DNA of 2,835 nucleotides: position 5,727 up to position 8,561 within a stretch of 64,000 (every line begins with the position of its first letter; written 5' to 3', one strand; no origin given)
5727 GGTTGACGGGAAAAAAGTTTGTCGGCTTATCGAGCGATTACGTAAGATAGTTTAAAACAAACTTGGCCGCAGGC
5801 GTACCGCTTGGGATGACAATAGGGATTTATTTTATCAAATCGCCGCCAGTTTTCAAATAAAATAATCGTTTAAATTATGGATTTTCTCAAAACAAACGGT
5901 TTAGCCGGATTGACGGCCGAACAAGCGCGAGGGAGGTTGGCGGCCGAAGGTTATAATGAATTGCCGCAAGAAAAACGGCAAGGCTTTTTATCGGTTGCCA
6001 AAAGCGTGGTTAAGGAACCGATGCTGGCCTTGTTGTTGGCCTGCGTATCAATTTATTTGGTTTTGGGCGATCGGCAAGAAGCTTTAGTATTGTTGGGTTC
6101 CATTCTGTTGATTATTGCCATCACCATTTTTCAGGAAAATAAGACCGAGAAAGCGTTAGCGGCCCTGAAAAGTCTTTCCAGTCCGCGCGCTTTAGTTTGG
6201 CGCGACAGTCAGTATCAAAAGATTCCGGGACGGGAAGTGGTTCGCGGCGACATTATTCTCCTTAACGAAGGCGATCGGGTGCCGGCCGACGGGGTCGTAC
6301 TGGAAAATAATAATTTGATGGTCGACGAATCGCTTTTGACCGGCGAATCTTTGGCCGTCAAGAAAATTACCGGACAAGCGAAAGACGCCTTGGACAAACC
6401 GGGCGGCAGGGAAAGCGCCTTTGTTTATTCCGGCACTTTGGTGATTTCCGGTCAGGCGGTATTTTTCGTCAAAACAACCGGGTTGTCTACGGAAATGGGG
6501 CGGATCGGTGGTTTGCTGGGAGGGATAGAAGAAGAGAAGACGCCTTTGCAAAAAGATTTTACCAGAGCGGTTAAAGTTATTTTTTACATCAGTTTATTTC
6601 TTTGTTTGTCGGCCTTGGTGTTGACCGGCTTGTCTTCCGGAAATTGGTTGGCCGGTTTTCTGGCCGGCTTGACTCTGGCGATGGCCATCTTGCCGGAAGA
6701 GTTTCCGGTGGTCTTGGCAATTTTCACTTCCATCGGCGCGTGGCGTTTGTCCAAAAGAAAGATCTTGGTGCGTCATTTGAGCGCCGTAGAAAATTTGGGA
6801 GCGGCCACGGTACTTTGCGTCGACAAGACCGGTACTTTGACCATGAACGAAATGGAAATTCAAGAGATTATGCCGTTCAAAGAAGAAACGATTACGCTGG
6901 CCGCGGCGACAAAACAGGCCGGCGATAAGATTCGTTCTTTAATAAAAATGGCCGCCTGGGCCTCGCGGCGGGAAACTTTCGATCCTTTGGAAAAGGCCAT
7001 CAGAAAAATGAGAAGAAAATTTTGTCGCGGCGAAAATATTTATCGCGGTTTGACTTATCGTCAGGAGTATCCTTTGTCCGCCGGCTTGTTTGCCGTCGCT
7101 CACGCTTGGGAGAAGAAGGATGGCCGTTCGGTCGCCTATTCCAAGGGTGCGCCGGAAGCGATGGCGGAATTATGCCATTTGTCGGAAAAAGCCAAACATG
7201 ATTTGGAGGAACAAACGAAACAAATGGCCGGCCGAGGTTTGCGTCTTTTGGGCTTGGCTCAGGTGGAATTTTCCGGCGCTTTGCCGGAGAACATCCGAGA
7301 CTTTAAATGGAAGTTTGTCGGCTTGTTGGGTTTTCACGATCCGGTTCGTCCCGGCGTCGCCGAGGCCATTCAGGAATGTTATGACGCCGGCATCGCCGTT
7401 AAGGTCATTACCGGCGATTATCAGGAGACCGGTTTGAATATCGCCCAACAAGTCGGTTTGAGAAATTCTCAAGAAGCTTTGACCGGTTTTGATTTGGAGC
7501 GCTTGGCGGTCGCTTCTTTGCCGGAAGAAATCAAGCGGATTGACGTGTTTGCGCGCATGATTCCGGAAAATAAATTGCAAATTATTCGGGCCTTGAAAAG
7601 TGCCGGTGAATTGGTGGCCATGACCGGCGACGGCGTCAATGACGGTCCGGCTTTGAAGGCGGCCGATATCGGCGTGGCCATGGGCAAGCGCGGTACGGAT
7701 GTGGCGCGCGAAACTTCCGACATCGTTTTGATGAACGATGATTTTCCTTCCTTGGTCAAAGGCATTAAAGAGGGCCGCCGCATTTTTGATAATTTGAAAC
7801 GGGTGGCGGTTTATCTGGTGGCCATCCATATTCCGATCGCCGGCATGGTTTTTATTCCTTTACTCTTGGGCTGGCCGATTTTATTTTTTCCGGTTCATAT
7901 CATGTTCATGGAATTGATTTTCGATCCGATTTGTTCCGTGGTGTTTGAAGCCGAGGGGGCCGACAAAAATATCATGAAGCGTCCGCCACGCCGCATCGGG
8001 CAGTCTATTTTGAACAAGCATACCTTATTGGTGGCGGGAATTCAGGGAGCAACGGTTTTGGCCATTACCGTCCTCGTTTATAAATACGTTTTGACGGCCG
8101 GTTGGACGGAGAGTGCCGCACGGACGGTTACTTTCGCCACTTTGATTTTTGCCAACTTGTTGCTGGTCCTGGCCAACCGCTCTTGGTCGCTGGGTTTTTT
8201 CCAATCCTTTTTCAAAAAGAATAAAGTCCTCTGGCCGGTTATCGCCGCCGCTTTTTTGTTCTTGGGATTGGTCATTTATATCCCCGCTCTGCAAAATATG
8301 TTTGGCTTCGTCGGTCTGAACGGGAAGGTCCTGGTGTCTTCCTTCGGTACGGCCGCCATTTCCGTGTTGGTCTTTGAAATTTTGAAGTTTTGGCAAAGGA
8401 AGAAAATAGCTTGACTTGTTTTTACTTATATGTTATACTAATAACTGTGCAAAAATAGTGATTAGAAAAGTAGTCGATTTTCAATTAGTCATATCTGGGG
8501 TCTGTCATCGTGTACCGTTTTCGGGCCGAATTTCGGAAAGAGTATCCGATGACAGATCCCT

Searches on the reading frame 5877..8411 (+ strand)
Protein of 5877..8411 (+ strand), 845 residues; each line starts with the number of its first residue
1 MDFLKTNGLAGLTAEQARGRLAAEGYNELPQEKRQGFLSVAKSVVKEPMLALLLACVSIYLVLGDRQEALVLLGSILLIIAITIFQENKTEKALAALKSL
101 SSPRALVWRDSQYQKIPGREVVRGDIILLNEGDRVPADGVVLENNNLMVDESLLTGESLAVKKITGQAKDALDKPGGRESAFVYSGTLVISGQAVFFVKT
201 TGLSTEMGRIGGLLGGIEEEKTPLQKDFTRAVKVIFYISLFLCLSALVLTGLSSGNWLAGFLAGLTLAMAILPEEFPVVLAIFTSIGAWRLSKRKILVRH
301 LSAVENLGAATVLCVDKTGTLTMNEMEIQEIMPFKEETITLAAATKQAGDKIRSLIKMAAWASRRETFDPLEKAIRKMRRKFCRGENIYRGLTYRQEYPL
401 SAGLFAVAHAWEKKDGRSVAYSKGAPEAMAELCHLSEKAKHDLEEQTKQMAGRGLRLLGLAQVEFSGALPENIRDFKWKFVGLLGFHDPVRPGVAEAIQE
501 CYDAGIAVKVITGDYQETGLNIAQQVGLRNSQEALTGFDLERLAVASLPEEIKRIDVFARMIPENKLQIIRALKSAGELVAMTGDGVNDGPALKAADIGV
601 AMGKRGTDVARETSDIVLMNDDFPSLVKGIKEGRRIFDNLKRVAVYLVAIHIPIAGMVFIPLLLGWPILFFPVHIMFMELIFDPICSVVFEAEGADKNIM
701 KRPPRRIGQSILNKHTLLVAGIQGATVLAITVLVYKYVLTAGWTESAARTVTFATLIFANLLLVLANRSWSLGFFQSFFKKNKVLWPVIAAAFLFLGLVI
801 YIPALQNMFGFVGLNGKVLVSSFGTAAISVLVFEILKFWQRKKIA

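Call 58: search_protein_families(library=pfam, proteins=[window:5877-8411:+], max_evalue=0.001)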
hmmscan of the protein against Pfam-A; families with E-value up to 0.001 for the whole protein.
window:5877-8411:+ (845 aa): 4 families
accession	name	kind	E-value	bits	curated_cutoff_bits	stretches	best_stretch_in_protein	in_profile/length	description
PF00122.25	E1-E2_ATPase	-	7.5e-42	143.3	28.1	1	100-294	2-181/181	E1-E2 ATPase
PF00689.26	Cation_ATPase_C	-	2e-36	125.8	27.3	1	667-839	1-175/175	Cation transporting ATPase, C-terminus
PF00702.32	Hydrolase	-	3.4e-16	60.6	26.4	1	312-597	3-191/191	haloacid dehalogenase-like hydrolase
PF00690.31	Cation_ATPase_N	-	2.1e-08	34.1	20.4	1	4-57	13-66/69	Cation transporter/ATPase, N-terminus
